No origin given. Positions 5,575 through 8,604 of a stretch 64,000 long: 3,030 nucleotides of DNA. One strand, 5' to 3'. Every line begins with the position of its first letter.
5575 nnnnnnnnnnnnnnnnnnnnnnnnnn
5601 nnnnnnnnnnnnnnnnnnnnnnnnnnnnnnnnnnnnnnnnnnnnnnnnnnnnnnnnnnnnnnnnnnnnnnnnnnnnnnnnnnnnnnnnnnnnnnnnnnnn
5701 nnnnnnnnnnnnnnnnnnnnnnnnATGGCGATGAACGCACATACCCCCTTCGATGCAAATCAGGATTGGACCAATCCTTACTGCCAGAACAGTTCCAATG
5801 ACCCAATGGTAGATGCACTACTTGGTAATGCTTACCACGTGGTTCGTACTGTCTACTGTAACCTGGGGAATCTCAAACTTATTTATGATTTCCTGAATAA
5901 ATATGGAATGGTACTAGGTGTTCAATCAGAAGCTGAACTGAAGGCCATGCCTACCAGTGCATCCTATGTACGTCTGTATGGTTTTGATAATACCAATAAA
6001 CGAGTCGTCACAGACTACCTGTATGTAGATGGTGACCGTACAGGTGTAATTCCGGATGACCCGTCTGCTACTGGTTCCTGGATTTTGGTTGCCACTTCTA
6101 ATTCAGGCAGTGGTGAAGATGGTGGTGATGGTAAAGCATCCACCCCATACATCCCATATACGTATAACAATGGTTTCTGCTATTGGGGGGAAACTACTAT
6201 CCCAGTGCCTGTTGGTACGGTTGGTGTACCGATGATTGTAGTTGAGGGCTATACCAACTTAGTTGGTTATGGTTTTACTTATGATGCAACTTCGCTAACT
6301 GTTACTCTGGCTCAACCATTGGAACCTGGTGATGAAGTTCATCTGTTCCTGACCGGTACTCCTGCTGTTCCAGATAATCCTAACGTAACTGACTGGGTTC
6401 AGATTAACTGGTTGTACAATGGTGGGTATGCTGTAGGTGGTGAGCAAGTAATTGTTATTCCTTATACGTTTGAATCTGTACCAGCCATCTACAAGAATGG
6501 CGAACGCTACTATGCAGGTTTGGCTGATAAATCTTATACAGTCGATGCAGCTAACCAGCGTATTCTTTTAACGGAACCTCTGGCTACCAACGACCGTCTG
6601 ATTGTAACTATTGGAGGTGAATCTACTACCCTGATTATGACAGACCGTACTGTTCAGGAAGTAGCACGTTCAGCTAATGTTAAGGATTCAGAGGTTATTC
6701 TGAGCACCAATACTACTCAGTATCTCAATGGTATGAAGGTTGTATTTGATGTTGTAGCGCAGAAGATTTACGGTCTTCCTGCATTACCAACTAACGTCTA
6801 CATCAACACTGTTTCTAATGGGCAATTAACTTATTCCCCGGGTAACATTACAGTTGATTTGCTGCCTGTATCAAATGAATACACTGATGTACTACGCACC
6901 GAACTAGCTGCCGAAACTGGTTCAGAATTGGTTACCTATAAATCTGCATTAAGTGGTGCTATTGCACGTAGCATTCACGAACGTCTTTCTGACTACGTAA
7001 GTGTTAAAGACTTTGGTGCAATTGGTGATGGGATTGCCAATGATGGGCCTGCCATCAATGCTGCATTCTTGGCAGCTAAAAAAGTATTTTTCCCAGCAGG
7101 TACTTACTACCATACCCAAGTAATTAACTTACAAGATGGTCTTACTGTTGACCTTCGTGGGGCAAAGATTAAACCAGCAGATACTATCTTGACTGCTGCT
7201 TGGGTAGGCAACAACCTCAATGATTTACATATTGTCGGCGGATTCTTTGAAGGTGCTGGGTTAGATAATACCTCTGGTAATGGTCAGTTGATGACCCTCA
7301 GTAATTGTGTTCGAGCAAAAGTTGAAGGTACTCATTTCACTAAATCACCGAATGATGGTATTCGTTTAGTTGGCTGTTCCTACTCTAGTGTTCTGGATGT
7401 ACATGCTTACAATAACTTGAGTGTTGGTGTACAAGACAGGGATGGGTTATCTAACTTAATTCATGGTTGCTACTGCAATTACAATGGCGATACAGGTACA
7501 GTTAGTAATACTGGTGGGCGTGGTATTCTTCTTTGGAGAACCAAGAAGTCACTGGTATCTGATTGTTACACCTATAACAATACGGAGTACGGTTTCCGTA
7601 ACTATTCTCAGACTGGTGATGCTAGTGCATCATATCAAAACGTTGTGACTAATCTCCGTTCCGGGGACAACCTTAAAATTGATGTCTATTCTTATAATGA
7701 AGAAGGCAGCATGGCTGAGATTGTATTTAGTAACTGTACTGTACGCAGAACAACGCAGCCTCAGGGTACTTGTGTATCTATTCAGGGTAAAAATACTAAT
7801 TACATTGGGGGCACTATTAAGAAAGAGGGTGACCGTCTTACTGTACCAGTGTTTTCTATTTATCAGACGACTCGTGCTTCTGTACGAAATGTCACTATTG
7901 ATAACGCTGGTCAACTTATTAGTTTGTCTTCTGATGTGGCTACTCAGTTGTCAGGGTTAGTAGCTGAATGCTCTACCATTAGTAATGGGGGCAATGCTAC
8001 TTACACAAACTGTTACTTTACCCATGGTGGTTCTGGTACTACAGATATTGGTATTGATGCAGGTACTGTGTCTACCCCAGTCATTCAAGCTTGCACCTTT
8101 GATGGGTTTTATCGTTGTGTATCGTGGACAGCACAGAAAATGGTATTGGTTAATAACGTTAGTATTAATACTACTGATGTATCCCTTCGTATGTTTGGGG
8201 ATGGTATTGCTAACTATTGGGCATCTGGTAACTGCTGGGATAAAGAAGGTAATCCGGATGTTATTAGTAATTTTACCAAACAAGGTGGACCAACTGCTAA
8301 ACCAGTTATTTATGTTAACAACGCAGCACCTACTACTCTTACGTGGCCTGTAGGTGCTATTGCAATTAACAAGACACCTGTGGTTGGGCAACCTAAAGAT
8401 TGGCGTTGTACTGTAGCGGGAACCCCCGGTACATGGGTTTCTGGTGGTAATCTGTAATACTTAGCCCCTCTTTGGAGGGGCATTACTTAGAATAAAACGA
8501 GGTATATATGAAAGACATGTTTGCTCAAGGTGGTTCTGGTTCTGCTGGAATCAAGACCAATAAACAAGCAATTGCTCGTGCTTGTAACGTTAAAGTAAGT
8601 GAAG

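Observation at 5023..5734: Possible +1 frameshift (or homopolymer error) joining a 54-aa ORF to the 195-aa virion gene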

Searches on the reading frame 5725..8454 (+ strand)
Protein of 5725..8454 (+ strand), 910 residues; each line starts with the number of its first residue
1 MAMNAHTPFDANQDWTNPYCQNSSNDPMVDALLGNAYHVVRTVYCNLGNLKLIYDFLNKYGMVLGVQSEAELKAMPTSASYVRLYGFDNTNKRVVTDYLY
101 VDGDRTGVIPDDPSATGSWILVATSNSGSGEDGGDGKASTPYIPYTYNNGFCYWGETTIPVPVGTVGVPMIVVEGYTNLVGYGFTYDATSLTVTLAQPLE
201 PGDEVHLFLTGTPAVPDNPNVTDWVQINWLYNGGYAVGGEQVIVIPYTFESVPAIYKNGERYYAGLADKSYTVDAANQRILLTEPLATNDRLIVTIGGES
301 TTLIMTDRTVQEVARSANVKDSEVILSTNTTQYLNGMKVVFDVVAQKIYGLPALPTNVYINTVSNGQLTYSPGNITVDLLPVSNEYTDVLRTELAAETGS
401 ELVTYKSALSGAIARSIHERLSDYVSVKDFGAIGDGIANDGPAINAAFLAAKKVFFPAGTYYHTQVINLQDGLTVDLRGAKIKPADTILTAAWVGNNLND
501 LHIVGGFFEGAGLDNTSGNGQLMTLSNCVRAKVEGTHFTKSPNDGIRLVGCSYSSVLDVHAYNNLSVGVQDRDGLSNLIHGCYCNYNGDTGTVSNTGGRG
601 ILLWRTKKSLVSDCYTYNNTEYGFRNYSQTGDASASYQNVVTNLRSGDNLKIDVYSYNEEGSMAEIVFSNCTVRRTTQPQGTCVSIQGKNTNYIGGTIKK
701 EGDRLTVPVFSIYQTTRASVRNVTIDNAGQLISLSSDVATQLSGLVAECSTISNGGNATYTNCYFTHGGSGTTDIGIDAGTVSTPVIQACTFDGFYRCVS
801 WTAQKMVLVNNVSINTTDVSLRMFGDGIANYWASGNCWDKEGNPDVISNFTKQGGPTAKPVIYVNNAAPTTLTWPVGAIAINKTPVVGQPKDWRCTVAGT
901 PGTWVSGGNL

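Call 4: search_protein_families(library=phrogs, proteins=[window:5725-8454:+], max_evalue=0.01)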
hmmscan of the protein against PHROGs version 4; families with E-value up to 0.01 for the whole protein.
window:5725-8454:+ (910 aa): 20 families
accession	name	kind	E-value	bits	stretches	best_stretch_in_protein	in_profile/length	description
phrog_12242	-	tail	1.8e-259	865.5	1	3-761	1-754/1048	tail protein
phrog_9383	-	tail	3.8e-53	182.4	2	227-822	268-778/1056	tail protein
phrog_20231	-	tail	9e-44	151.1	1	236-466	3-218/691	tail protein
phrog_24578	-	unknown function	5.6e-39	134.7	2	226-396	266-436/1019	-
phrog_19374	-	tail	1.4e-32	113.4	2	226-403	265-441/1057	tail protein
phrog_34776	-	other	9.1e-32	110.8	2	226-387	264-422/1013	haemolysin-type calcium binding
phrog_23412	-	tail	1e-31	110.6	2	226-387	264-422/1167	tail protein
phrog_36390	-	tail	5.8e-31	108.3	2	226-386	264-421/1048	tail spike protein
phrog_24271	-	tail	1.3e-27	97.2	1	142-389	18-251/742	tail fiber protein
phrog_18522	-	tail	1.7e-26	93.7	1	305-470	63-222/612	tail protein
phrog_7992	-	tail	4.3e-25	89.1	2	226-379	264-413/1163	tail spike protein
phrog_17312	-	tail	5.1e-22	78.9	2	226-470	187-342/792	tail protein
phrog_13781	-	tail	1.9e-19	70.7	1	311-509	200-380/782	tail spike protein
phrog_21471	-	unknown function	8.8e-11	42.2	2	863-905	577-619/626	-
phrog_1171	-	tail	3.4e-08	33.4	1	222-468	56-264/954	tail spike protein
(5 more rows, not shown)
